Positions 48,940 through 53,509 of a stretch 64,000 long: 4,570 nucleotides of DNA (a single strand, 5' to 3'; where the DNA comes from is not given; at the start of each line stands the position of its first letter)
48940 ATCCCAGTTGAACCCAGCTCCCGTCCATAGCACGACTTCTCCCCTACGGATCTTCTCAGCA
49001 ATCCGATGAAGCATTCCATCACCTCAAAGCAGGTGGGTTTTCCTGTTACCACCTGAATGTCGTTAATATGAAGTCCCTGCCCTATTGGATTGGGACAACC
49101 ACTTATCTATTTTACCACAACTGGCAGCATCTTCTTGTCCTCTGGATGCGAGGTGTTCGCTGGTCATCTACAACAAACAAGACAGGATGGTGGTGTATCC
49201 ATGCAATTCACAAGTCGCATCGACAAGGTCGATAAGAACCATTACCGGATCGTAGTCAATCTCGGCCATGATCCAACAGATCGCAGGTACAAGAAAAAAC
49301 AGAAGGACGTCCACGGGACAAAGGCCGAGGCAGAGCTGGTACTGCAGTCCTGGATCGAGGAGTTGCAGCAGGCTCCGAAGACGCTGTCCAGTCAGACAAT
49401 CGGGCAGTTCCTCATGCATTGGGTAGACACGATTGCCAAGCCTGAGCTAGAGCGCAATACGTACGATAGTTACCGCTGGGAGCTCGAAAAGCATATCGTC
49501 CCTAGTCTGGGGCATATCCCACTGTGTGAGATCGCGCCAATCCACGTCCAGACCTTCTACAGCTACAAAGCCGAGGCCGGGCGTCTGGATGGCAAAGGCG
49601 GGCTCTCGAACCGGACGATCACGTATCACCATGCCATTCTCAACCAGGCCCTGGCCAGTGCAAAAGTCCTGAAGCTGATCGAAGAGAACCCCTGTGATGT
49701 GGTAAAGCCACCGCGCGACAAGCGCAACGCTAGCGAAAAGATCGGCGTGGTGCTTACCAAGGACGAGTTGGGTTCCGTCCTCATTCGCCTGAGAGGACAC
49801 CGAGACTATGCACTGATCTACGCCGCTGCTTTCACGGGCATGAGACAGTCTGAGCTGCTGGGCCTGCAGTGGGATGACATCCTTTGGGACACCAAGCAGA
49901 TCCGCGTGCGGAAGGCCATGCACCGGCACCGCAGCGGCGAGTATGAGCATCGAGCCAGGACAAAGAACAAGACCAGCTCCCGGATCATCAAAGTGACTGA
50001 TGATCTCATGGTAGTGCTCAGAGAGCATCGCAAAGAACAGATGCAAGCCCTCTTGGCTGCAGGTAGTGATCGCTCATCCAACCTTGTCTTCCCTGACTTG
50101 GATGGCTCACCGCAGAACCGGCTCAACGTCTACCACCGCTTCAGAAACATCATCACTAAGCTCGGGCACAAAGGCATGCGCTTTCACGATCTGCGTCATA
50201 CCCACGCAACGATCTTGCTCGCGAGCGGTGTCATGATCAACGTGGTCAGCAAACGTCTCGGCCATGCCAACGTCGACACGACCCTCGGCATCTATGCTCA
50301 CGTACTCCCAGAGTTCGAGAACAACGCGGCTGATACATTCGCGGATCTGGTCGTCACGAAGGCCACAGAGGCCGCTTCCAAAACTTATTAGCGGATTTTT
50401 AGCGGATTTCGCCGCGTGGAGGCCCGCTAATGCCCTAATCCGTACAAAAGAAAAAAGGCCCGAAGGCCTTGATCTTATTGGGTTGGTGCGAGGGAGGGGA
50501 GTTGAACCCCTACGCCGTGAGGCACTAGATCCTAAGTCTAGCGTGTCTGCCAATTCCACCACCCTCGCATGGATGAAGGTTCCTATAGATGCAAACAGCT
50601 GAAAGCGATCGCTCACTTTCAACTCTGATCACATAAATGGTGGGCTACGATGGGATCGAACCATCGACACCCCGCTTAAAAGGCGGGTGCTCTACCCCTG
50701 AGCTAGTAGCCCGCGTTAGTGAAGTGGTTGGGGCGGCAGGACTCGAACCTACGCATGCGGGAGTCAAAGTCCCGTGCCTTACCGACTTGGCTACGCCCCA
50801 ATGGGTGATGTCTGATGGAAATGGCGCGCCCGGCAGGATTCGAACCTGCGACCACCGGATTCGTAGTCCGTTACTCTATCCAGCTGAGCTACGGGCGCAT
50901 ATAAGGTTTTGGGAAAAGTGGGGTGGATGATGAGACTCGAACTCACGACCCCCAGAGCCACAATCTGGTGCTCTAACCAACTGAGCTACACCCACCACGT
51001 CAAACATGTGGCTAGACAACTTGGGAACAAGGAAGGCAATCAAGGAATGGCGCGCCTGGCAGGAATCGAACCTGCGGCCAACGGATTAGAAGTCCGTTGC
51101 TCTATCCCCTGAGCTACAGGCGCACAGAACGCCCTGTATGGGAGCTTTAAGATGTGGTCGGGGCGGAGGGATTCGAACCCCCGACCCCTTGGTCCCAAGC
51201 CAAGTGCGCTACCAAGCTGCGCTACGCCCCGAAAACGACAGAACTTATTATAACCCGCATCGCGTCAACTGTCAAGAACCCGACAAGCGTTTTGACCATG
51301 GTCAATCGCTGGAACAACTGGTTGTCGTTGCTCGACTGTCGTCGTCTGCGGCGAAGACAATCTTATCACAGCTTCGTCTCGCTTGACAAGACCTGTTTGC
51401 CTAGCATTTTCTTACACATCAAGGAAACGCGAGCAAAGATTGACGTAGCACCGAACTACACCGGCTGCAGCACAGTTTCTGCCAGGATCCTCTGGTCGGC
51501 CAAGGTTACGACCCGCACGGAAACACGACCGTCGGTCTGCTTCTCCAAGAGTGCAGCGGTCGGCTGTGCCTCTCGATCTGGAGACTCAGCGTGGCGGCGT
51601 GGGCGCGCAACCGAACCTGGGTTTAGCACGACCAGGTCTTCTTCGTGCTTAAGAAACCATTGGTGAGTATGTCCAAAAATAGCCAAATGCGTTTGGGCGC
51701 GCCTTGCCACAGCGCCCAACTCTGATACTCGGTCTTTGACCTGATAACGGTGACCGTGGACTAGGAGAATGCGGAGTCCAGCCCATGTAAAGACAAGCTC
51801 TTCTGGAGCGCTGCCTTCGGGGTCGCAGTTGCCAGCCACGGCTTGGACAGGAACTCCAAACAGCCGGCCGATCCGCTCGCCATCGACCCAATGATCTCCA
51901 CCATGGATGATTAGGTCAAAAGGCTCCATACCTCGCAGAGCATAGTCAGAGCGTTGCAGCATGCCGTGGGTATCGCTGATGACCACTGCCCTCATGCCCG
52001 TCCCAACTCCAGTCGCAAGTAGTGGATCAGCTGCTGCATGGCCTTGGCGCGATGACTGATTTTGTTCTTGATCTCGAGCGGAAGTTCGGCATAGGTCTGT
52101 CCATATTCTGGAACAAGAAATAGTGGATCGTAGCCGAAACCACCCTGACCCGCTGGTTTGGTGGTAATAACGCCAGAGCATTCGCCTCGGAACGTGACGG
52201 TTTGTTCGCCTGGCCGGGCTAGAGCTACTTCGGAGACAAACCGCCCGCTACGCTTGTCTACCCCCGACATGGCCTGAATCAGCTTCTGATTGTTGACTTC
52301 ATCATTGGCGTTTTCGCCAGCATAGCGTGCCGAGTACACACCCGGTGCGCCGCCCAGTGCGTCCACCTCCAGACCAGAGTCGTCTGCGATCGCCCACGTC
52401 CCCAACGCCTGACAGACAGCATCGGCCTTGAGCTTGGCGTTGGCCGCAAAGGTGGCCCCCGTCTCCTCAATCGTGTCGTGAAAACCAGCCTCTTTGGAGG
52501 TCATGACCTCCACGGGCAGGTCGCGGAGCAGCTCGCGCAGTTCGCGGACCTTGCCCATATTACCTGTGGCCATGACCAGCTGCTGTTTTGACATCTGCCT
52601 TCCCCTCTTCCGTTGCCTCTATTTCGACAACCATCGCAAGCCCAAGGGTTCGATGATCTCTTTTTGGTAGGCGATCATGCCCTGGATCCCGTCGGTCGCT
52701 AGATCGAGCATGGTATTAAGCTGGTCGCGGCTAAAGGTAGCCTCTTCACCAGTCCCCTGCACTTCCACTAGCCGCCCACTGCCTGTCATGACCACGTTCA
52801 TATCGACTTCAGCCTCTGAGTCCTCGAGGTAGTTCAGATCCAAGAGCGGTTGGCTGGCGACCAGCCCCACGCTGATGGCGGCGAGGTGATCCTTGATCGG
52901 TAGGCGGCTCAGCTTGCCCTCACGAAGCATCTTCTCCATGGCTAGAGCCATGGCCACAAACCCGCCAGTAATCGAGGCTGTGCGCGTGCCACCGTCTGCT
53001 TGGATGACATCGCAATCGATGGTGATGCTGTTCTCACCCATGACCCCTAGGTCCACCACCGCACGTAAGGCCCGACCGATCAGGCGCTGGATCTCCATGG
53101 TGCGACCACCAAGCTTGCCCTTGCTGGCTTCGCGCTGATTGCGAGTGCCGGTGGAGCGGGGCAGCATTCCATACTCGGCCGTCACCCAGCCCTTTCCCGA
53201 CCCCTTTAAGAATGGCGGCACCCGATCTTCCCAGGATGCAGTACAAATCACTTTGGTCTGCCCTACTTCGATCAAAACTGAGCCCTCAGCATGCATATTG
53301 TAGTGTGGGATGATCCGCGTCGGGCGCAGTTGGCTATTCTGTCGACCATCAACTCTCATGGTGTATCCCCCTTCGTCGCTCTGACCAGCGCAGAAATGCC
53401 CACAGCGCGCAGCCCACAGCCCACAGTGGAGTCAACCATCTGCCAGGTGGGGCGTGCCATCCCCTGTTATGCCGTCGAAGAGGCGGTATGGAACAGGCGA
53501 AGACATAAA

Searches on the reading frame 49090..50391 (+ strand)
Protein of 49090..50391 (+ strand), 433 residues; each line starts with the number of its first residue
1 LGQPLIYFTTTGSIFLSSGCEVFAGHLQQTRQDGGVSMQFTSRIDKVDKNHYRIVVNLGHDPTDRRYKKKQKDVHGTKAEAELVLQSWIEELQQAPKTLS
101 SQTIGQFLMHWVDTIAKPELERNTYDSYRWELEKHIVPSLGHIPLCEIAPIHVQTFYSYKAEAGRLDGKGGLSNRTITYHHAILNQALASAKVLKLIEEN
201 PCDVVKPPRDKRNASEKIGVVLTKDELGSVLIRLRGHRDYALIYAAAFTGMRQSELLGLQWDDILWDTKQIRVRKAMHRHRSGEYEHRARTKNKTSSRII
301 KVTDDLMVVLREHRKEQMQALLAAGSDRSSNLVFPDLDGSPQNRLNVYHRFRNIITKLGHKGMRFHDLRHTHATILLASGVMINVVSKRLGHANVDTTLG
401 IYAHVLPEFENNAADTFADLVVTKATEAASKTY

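Call 3: search_protein_families(library=pfam, proteins=[window:49090-50391:+], max_evalue=0.01)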
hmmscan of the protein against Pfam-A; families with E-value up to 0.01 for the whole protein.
window:49090-50391:+ (433 aa): 4 families
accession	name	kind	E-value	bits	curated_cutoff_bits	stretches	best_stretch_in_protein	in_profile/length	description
PF00589.27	Phage_integrase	-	3.9e-27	95.5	27.1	1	236-406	17-169/172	Phage integrase family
PF14659.12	Phage_int_SAM_3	-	5e-11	43.1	22.6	1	103-159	1-56/58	Phage integrase, N-terminal SAM-like domain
PF13102.12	Phage_int_SAM_5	-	0.0026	18.5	22.3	0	123-201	23-92/98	Phage integrase SAM-like domain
PF22022.2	Phage_int_M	-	0.0028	18.3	27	1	110-156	7-52/96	Phage integrase central domain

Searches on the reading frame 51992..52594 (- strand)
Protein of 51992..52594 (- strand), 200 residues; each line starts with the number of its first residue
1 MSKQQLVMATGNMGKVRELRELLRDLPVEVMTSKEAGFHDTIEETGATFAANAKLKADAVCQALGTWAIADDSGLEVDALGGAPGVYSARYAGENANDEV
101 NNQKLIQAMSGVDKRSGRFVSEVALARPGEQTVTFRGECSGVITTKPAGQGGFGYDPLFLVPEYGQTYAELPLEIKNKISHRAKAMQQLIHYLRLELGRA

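Call 80: find_encoding_contigs(protein=window:51992-52594:-, flank=500, max_places=3)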
Protein window:51992-52594:- (200 aa): 1 contig read that carries it; 1 place shown.
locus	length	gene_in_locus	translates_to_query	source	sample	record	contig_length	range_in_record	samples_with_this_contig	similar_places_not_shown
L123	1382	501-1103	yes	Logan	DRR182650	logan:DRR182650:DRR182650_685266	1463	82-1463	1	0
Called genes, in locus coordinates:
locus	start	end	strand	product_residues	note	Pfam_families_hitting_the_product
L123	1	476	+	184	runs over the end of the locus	?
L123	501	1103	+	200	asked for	PF01725:Ham1p_like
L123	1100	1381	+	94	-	?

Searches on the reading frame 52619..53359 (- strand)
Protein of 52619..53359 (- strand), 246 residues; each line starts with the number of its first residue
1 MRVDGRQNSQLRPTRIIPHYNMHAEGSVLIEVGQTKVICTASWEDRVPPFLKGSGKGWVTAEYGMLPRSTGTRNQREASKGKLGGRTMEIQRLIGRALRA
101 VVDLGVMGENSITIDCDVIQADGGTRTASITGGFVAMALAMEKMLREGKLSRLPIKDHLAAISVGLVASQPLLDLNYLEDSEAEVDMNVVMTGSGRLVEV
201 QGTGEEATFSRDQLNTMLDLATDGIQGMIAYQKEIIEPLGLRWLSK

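Call 59: find_encoding_contigs(protein=window:52619-53359:-, flank=1000, max_places=3)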
Protein window:52619-53359:- (246 aa): no gene with exactly this product is on record in the collection.
